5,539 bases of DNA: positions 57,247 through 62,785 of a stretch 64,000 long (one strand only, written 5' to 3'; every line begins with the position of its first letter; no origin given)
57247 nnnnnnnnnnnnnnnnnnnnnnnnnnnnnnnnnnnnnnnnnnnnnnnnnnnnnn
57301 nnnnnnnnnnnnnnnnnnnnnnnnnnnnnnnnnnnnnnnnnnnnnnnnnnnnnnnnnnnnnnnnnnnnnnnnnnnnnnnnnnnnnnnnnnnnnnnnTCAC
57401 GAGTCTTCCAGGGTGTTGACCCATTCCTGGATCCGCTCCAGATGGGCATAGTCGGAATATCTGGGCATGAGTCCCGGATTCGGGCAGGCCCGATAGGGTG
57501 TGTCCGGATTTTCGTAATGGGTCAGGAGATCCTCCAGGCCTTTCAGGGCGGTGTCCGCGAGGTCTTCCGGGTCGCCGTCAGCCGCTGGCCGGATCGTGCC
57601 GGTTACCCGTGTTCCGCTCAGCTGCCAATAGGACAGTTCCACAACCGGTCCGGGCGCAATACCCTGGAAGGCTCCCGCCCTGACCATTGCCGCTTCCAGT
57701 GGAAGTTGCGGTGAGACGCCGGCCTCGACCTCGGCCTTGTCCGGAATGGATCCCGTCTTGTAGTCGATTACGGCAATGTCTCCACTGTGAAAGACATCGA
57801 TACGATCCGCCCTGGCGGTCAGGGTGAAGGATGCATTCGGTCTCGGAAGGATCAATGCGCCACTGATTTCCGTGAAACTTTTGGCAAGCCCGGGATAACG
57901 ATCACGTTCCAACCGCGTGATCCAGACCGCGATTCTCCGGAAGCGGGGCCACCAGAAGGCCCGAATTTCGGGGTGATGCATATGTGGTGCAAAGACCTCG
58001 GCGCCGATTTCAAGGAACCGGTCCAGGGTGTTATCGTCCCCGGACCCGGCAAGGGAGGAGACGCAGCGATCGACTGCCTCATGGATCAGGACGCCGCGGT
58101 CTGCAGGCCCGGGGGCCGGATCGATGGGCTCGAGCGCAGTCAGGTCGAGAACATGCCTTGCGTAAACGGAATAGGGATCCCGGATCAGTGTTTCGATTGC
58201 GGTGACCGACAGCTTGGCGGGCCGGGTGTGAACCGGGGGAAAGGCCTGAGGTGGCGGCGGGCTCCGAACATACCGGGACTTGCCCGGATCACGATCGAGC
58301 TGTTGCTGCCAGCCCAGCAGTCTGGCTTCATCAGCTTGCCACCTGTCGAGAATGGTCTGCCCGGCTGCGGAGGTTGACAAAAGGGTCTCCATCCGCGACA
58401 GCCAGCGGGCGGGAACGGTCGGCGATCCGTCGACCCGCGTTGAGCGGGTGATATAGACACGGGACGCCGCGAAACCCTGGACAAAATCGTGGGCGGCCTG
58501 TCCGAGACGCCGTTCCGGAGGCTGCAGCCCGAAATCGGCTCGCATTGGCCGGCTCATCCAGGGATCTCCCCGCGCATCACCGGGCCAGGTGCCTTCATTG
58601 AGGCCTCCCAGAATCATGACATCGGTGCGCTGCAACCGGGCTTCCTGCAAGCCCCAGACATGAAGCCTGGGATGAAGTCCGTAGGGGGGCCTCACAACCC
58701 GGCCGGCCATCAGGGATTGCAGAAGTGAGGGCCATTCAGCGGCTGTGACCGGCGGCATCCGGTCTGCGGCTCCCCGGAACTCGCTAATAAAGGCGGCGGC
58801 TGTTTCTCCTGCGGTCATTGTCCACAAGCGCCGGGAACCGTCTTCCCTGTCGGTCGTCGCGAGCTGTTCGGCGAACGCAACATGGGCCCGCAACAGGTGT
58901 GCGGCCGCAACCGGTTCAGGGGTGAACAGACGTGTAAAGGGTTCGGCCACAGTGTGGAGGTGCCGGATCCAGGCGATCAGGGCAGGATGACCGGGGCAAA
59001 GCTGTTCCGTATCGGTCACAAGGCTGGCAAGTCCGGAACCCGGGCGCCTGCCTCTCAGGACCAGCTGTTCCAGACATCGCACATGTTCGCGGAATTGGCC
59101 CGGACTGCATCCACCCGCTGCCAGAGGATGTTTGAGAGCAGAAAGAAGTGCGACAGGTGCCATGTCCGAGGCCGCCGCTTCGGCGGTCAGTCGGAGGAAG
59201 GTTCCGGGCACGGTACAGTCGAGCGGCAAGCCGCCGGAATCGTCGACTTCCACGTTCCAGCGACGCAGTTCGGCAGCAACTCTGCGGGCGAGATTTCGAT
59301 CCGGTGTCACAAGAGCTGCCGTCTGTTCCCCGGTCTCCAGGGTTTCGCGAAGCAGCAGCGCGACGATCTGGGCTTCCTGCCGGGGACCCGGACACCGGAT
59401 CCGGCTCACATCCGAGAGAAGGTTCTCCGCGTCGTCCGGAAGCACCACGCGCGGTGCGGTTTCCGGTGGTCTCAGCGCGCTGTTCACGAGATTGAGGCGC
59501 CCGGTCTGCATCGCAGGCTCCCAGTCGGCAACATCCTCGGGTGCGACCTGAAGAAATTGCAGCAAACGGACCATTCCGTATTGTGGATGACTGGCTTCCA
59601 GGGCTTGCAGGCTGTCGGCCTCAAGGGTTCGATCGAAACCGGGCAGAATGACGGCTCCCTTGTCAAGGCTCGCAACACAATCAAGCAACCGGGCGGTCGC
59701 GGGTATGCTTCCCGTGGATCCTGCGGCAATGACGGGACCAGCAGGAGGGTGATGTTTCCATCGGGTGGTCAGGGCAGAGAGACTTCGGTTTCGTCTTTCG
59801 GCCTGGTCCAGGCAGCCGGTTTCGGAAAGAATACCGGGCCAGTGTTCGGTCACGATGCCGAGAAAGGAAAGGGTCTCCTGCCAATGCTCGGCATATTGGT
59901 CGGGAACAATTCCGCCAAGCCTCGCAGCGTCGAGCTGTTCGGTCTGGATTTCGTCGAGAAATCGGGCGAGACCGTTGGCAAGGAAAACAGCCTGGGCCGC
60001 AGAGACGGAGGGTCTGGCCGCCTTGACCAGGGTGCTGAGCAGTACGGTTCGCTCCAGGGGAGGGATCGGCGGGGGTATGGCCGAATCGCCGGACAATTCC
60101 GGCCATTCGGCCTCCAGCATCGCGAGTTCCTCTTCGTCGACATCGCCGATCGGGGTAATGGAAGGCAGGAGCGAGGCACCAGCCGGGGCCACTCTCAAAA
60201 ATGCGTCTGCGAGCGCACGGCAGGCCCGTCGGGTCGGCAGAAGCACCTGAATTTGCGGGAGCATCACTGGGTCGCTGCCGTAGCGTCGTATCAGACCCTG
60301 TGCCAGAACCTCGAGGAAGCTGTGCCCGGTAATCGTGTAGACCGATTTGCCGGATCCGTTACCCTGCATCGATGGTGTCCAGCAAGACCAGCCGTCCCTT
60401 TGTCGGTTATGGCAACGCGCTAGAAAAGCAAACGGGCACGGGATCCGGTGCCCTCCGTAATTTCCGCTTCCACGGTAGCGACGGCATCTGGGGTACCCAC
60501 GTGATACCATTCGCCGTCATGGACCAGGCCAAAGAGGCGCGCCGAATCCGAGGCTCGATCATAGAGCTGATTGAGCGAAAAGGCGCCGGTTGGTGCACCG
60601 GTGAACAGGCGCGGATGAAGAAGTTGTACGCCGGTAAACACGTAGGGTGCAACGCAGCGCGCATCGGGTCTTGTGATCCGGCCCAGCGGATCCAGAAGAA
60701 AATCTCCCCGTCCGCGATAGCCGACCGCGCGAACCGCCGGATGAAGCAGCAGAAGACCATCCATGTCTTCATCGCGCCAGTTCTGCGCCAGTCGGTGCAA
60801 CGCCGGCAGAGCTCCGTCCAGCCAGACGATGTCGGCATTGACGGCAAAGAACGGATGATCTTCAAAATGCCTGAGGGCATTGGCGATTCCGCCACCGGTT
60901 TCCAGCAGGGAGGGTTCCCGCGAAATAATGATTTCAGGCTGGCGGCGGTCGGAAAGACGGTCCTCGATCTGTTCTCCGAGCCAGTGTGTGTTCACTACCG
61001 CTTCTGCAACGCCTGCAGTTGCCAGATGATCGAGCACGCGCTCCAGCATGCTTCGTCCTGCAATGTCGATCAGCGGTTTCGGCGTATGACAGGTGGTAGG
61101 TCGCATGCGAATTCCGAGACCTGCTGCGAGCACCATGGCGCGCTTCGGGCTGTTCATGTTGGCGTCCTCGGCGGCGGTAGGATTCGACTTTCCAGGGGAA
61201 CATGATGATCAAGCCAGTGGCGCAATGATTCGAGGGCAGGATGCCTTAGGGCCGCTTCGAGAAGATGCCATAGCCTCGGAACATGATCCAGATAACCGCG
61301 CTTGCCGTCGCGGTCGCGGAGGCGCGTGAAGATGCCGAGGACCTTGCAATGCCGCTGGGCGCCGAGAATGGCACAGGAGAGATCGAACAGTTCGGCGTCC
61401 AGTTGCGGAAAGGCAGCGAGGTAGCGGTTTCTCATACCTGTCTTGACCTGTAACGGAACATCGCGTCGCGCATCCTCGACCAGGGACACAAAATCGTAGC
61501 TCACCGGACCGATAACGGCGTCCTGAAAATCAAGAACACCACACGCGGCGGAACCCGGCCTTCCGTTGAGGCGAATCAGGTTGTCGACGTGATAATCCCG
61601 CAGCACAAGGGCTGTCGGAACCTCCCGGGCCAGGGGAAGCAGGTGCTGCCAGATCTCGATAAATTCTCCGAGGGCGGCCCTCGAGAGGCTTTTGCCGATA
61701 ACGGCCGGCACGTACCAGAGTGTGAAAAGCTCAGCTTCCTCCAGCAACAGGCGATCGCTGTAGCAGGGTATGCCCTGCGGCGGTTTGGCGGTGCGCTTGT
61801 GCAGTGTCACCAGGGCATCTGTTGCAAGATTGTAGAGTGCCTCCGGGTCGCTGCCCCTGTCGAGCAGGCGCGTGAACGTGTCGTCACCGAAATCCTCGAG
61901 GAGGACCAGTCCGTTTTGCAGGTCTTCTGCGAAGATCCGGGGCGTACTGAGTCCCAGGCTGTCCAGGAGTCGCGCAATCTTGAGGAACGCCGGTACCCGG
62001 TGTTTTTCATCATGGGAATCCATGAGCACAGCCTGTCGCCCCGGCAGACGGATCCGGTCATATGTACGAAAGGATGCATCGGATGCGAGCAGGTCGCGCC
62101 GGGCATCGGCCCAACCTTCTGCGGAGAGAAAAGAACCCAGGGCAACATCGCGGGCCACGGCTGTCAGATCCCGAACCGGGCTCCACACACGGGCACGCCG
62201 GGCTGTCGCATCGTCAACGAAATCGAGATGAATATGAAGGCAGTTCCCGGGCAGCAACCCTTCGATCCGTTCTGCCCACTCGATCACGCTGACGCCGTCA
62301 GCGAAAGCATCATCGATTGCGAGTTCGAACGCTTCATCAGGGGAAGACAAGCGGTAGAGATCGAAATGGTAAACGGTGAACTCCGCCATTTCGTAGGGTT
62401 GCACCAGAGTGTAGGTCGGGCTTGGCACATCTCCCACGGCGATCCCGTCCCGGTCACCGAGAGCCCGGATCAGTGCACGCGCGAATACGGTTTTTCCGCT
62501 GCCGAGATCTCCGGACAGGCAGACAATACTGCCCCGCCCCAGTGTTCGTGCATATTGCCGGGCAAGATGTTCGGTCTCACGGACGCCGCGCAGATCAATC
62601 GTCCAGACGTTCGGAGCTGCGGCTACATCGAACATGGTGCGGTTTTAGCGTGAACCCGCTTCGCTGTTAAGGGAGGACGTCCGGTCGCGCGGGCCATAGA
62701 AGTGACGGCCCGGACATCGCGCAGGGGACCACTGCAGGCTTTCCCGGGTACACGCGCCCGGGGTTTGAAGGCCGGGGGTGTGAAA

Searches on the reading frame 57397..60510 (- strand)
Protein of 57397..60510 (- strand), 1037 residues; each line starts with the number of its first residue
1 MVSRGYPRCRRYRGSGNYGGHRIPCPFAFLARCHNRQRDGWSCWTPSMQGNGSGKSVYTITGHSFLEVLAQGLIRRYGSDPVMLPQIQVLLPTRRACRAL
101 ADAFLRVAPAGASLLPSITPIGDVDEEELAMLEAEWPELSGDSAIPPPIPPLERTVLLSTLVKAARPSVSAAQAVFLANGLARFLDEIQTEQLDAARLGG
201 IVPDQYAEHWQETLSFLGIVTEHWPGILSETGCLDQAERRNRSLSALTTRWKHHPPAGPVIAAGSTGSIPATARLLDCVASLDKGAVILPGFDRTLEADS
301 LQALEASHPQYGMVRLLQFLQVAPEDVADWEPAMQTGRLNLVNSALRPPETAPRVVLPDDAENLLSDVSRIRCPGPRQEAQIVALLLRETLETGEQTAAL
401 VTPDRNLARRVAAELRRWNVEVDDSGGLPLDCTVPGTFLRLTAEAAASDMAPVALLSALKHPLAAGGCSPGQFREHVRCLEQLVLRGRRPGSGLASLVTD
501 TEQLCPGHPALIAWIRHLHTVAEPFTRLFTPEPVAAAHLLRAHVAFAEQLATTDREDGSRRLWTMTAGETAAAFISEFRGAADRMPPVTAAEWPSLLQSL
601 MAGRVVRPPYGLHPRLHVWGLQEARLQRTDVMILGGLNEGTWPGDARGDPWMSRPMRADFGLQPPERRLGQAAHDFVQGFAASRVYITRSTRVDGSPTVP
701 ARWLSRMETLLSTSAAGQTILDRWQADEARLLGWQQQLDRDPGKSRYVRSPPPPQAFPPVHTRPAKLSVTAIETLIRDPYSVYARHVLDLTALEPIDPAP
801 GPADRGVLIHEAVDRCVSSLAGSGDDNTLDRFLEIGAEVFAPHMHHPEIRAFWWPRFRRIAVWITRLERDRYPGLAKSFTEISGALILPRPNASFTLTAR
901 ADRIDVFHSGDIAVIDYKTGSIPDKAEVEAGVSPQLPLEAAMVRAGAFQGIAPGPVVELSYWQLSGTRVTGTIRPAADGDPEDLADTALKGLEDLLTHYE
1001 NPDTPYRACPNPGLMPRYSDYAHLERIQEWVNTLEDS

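Call 81: search_protein_families(library=pfam, proteins=[window:57397-60510:-])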
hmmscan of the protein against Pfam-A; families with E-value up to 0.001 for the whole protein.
window:57397-60510:- (1037 aa): 1 family
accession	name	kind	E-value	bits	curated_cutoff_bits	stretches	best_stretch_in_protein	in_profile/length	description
PF12705.13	PDDEXK_1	-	2.2e-22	80.6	22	1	766-1009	1-237/247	PD-(D/E)XK nuclease superfamily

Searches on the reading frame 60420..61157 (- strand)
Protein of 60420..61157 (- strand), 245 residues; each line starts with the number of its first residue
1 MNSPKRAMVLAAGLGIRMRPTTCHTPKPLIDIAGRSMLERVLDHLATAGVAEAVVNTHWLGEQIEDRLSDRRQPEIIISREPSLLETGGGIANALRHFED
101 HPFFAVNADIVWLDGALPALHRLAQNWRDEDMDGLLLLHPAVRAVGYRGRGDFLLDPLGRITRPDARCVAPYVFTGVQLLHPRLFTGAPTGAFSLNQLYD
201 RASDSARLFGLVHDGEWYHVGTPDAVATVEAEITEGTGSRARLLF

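Call 81: search_protein_families(library=pfam, proteins=[window:60420-61157:-])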
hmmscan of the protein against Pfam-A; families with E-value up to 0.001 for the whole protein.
window:60420-61157:- (245 aa): 2 families
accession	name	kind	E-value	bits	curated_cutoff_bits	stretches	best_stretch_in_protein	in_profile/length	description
PF12804.13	NTP_transf_3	-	3.1e-16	60.4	27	1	7-137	1-121/160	MobA-like NTP transferase domain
PF00483.29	NTP_transferase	-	1.3e-12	48.3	21.2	1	7-124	2-124/245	Nucleotidyl transferase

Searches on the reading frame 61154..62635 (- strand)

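Call 81: search_protein_families(library=pfam, proteins=[window:61154-62635:-])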
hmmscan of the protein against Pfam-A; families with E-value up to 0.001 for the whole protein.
window:61154-62635:- (493 aa): 3 families
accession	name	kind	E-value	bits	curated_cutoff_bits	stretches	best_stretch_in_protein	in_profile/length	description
PF02367.23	TsaE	-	6.7e-35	120.3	26.6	1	18-139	4-120/128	Threonylcarbamoyl adenosine biosynthesis protein TsaE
PF01636.29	APH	-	5.7e-24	85.6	23.2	1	183-411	5-235/239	Phosphotransferase enzyme family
PF13191.12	AAA_16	-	1.5e-05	26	32.6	1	19-81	7-66/167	AAA ATPase domain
